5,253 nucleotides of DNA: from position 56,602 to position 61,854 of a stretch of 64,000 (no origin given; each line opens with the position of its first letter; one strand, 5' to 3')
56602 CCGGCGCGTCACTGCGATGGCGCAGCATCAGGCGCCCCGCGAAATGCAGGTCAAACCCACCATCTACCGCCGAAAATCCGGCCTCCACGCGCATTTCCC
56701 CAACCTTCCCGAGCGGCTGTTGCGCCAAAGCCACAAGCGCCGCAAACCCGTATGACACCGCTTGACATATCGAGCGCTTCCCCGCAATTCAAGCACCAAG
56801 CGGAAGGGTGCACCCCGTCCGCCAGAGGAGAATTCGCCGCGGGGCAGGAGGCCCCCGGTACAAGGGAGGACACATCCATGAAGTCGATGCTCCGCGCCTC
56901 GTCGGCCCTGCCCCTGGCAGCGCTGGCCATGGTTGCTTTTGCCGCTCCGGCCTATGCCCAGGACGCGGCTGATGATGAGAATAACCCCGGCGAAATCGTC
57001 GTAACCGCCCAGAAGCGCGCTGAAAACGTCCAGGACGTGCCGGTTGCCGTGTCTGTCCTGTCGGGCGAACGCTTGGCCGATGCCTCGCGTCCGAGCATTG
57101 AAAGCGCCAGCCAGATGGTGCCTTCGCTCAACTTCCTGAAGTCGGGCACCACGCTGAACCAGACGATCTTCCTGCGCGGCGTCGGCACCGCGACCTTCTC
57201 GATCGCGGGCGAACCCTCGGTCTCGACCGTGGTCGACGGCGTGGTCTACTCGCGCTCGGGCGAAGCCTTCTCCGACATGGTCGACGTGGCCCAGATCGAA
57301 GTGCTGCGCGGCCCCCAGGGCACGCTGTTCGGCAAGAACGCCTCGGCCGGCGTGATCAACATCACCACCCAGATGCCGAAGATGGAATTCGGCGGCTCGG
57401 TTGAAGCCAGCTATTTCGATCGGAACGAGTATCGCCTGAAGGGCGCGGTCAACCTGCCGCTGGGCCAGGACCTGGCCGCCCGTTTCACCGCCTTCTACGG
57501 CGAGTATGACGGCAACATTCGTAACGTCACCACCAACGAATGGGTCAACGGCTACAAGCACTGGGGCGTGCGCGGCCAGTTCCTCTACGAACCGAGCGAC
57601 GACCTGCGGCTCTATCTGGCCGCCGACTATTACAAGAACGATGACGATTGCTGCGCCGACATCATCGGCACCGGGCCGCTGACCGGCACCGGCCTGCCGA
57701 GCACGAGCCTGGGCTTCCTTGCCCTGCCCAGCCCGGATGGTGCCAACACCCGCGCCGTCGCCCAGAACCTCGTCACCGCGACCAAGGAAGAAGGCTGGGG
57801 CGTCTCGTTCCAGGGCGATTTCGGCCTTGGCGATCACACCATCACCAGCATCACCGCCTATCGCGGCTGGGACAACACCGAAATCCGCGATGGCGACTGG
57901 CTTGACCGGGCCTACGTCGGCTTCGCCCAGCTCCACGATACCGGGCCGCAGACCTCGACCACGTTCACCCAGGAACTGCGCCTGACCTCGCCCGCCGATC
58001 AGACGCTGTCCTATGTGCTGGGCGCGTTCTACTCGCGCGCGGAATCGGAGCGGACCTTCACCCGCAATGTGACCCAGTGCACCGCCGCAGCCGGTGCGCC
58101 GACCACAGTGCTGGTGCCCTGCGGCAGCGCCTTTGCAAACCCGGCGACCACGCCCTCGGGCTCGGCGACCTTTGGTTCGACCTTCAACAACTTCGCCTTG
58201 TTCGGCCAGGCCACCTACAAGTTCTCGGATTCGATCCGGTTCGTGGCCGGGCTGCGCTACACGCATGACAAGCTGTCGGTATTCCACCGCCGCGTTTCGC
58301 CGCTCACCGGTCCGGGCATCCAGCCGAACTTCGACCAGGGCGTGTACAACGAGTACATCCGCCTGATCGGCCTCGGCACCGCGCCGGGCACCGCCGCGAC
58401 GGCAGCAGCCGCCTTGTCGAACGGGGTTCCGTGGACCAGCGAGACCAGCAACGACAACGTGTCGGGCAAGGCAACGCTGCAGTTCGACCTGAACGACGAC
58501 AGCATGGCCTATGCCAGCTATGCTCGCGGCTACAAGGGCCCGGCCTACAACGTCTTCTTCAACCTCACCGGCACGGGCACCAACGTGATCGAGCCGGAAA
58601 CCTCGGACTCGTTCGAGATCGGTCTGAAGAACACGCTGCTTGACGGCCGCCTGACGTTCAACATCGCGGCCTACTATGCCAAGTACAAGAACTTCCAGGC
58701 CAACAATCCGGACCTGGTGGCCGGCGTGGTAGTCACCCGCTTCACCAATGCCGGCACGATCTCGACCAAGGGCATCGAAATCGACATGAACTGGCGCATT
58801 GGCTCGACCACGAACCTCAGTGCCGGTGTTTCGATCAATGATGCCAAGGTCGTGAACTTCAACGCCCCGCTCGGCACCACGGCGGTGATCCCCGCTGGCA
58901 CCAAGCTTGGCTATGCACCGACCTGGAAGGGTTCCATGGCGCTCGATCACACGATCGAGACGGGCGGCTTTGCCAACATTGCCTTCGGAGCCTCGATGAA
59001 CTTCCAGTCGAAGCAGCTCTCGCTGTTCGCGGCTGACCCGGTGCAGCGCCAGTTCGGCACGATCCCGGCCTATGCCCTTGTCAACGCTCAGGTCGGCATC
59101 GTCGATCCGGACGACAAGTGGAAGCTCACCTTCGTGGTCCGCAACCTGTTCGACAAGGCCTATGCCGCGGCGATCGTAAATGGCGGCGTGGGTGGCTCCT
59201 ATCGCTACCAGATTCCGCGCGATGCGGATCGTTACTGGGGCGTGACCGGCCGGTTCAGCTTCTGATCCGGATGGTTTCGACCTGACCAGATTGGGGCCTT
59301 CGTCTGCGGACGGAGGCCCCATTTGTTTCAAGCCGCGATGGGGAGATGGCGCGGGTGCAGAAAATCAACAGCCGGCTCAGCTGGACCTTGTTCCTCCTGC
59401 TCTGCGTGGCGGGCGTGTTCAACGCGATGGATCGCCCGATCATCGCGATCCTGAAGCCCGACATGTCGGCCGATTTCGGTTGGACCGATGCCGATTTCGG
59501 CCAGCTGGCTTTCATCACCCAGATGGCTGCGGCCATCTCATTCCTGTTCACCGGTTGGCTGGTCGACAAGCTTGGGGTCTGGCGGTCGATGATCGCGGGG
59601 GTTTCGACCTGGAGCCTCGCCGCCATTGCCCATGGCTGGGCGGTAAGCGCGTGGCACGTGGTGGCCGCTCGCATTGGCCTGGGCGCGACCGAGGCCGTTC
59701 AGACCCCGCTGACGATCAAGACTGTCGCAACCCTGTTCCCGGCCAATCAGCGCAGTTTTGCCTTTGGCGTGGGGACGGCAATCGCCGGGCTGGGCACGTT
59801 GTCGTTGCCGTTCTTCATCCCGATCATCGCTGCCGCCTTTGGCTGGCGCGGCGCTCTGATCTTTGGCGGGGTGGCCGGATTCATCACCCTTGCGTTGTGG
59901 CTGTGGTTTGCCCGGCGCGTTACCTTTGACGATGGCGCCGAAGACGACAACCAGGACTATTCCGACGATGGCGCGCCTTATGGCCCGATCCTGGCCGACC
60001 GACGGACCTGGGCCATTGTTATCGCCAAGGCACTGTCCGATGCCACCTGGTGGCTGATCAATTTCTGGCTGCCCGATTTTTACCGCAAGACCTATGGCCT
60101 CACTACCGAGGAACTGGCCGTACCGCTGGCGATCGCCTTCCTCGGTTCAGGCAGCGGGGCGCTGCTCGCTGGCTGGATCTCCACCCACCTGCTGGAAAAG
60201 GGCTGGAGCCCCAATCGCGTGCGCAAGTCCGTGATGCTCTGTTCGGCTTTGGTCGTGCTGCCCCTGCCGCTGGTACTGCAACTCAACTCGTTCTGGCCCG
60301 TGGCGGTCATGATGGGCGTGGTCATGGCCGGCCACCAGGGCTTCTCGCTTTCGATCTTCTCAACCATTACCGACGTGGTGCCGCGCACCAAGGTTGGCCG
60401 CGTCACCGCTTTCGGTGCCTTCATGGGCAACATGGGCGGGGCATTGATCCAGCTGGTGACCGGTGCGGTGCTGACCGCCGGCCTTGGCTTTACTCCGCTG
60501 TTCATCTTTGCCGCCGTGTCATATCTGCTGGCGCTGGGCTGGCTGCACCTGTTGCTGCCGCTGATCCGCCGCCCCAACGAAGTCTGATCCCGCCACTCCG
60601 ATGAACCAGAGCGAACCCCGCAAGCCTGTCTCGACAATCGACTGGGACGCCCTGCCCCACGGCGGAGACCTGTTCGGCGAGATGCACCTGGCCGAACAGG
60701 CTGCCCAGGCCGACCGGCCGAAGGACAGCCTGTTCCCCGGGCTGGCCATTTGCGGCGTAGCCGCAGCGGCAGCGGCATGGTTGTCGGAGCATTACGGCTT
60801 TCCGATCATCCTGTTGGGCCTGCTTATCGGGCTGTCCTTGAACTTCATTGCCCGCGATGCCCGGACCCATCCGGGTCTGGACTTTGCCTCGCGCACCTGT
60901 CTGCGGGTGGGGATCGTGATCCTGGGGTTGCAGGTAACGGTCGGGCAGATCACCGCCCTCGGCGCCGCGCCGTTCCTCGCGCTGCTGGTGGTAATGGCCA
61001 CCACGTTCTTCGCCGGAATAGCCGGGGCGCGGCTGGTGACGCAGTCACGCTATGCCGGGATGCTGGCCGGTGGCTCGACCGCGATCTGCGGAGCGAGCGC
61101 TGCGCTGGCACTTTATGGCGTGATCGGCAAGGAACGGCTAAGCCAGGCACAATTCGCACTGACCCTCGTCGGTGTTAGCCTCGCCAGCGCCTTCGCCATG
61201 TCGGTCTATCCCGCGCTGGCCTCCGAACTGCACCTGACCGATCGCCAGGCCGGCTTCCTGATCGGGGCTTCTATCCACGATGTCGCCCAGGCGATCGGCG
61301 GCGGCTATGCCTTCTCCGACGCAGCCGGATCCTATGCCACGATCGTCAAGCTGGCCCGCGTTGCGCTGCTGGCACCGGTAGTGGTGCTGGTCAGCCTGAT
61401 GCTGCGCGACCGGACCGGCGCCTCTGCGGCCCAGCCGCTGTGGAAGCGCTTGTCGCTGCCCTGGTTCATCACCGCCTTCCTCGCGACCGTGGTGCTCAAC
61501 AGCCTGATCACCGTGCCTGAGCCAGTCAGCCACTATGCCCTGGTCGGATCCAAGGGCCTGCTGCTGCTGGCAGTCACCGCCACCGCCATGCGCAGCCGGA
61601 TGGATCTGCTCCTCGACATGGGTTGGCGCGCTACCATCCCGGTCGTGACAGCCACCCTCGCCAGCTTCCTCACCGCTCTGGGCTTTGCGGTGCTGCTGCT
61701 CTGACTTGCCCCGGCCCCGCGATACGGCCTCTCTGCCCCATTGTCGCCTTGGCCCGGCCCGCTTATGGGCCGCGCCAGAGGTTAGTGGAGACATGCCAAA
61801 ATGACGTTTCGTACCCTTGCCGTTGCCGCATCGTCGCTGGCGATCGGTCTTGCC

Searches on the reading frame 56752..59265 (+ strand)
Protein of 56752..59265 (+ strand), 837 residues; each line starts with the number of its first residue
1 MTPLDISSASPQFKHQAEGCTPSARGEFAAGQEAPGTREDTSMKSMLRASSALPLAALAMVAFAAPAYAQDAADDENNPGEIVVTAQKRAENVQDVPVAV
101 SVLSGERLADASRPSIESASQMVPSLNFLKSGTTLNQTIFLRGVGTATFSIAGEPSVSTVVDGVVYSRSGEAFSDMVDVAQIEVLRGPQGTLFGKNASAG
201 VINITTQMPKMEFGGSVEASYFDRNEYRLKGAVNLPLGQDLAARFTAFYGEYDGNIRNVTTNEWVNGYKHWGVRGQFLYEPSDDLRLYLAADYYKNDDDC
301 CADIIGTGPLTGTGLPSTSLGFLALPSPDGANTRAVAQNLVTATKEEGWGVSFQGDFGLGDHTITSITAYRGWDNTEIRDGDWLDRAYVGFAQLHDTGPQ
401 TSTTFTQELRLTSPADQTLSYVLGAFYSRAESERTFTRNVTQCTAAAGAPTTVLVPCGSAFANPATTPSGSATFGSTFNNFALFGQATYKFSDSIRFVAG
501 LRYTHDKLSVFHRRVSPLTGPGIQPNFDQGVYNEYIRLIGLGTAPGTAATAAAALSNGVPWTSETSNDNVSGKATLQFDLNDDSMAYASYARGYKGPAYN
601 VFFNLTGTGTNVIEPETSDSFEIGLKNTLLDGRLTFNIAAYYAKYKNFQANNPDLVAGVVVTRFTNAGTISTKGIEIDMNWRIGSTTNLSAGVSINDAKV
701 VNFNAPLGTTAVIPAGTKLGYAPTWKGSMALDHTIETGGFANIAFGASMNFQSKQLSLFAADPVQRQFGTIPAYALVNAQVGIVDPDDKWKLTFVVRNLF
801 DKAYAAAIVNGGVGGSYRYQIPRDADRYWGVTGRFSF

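Call 4: search_protein_families(library=pfam, proteins=[window:56752-59265:+])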
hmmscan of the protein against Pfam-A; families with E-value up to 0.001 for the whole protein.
window:56752-59265:+ (837 aa): 3 families
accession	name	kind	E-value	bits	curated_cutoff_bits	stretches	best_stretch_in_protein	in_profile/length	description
PF00593.30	TonB_dep_Rec_b-barrel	-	2.6e-45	156.5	27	1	326-799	39-436/436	TonB dependent receptor-like, beta-barrel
PF07715.20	Plug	-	8.5e-16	58.8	23.9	1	93-201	2-107/107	TonB-dependent Receptor Plug Domain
PF14905.12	OMP_b-brl_3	-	4.7e-12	46.1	27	1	612-812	212-386/408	Outer membrane protein beta-barrel family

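Call 5: search_protein_families(library=ncbifam, proteins=[window:56752-59265:+])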
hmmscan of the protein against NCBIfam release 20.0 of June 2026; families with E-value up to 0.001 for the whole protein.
window:56752-59265:+ (837 aa): 29 families (the best 25 are shown)
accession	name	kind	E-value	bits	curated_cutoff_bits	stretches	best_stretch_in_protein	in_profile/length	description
TIGR01783.1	TonB-siderophor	subfamily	5.4e-49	167.4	223.5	2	562-816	400-630/649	TonB-dependent siderophore receptor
TIGR01785.1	TonB-hemin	subfamily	8.2e-44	150.1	316.85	1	81-808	3-658/677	TonB-dependent heme/hemoglobin receptor family protein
TIGR01786.1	TonB-hemlactrns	subfamily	7.5e-28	97.3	323.75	1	81-807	2-689/719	TonB-dependent hemoglobin/transferrin/lactoferrin family receptor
TIGR04056.1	OMP_RagA_SusC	subfamily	2.8e-21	75.6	368.25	2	564-702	608-746/981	SusC/RagA family TonB-linked outer membrane protein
TIGR01779.1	TonB-B12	equivalog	1.9e-20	73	599.7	2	67-299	16-250/614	TonB-dependent vitamin B12 receptor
NF041535.1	TonB_rec_PqqU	equivalog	1.4e-19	69.9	1200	2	572-831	424-667/676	TonB-dependent receptor PqqU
NF053590.1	TonB_dep_TOL0244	equivalog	2.2e-19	69.5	645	2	81-223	12-156/604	TOL_0244 family TonB-dependent receptor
NF007349.0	PRK09840.1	equivalog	1.7e-16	59.4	686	2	84-294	59-256/760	catecholate siderophore receptor Fiu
NF049960.1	siderphRecptFauA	equivalog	3.8e-16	58.7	900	2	567-808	482-705/727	TonB-dependent alcaligin siderophore receptor FauA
NF007447.0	PRK10003.1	equivalog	6.9e-16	57.7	666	2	61-254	44-234/727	ferric-rhodotorulic acid/ferric-coprogen receptor FhuE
NF010010.0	PRK13483.1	equivalog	7.9e-16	57.2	927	1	53-219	7-175/660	ligand-gated channel protein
NF047944.1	FoxamRcptFoxA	equivalog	6.6e-15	54.4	1300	2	56-298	11-248/697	ferrioxamine B receptor FoxA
NF007926.1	PRK10641.1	equivalog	1.9e-14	53.1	836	2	55-246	8-191/617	TonB-dependent vitamin B12 receptor BtuB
NF010651.0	PRK14050.1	equivalog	6.8e-14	50.9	884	1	557-808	483-708/730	TonB-dependent siderophore receptor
NF010038.0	PRK13513.1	equivalog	2.9e-10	39.3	942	1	56-220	12-178/659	ligand-gated channel protein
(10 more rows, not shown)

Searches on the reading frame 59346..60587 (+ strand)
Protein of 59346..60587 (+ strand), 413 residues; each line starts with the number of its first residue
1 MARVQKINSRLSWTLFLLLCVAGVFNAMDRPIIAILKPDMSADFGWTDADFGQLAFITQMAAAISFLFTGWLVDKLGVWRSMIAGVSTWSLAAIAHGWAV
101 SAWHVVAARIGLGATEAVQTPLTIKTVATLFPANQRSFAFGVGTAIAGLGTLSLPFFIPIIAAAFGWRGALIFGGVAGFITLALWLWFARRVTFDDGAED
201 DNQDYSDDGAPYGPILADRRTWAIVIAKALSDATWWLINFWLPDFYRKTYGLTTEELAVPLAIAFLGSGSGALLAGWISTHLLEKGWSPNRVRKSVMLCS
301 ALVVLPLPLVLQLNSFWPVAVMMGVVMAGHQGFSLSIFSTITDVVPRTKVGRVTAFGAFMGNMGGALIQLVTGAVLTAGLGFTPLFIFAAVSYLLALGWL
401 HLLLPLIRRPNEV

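Call 4: search_protein_families(library=pfam, proteins=[window:59346-60587:+])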
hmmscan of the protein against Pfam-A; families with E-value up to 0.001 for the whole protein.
window:59346-60587:+ (413 aa): 1 family
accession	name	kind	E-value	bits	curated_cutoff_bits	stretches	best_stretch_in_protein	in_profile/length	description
PF07690.21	MFS_1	-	6.3e-48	163.9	33.4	2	19-367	1-345/347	Major Facilitator Superfamily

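Call 5: search_protein_families(library=ncbifam, proteins=[window:59346-60587:+])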
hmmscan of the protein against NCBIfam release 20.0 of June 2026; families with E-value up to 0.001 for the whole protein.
window:59346-60587:+ (413 aa): 19 families
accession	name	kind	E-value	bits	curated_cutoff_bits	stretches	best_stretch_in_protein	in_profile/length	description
TIGR00893.1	2A0114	subfamily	7.1e-35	120.7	395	1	22-396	2-391/399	D-galactonate transporter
TIGR00881.1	2A0104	subfamily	3.2e-23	82.4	407.75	1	28-384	9-377/379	phosphoglycerate transporter protein PgtP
TIGR00895.1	2A0115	subfamily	6.4e-11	41.8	418.55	1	5-184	8-187/398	aromatic acid/H+ symport family MFS transporter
NF008586.0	PRK11551.1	equivalog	9.8e-11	41.3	410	1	8-395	10-386/406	3-(3-hydroxy-phenyl)propionate transporter MhpT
NF003024.0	PRK03893.1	subfamily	7.7e-07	28.3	604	1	236-381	293-431/497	sialate:H+ symport family MFS transporter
NF000025.1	MFS_efflux_tcmA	exception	9.1e-07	28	999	1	12-175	24-187/538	tetracenomycin C efflux MFS transporter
NF038077.1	MFS_export_MxcK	equivalog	9.3e-07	28.2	525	1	14-297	11-284/405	myxochelin export MFS transporter MxcK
TIGR00886.1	2A0108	subfamily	1.2e-06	27.8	311.7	1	33-328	20-329/368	NarK family nitrate/nitrite MFS transporter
NF000031.1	MFS_efflux_LmrA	exception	2.5e-06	26.5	850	1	8-171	25-189/484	lincomycin efflux MFS transporter Lmr(A)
TIGR00711.1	efflux_EmrB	subfamily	3.2e-06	26.2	230.2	1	15-161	3-145/485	DHA2 family efflux MFS transporter permease subunit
NF049980.1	SfMCT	equivalog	5.3e-05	22.1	320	1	38-390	26-376/378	L-lactate MFS transporter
NF040856.1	FexB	exception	5.8e-05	22.1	950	1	16-181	20-181/469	chloramphenicol/florfenicol efflux MFS transporter FexB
NF011571.1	PRK14995.1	subfamily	9.2e-05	21.4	701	1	13-170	5-162/493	SmvA family efflux MFS transporter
NF012169.0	qepA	equivalog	0.0001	21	1075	1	9-185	16-193/511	fluoroquinolone efflux MFS transporter QepA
NF012185.0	tet_MFS_L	exception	0.00011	21.3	925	1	15-172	15-173/457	tetracycline efflux MFS transporter Tet(L)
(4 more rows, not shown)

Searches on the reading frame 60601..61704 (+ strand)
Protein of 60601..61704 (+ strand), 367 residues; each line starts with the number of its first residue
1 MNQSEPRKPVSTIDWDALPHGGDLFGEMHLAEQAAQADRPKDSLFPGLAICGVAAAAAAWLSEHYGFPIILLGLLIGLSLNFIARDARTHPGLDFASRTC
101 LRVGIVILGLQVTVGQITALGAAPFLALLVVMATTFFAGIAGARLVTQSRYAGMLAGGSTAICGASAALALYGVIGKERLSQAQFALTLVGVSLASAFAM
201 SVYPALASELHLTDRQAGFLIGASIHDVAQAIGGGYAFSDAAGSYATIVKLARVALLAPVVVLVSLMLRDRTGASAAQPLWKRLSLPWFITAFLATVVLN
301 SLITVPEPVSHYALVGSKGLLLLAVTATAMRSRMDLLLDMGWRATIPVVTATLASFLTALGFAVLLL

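Call 4: search_protein_families(library=pfam, proteins=[window:60601-61704:+])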
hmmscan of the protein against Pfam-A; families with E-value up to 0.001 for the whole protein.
window:60601-61704:+ (367 aa): 1 family
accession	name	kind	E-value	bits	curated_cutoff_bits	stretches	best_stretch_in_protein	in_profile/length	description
PF03601.19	Cons_hypoth698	-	3.1e-51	174.6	24.5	1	46-344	1-300/304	Conserved hypothetical protein 698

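Call 5: search_protein_families(library=ncbifam, proteins=[window:60601-61704:+])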
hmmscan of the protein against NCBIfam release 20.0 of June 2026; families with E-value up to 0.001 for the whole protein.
window:60601-61704:+ (367 aa): 1 family
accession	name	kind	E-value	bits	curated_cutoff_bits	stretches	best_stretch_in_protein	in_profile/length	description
TIGR00698.1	TIGR00698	subfamily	2.7e-32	112.3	232.6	1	53-335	16-300/335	YeiH family putative sulfate export transporter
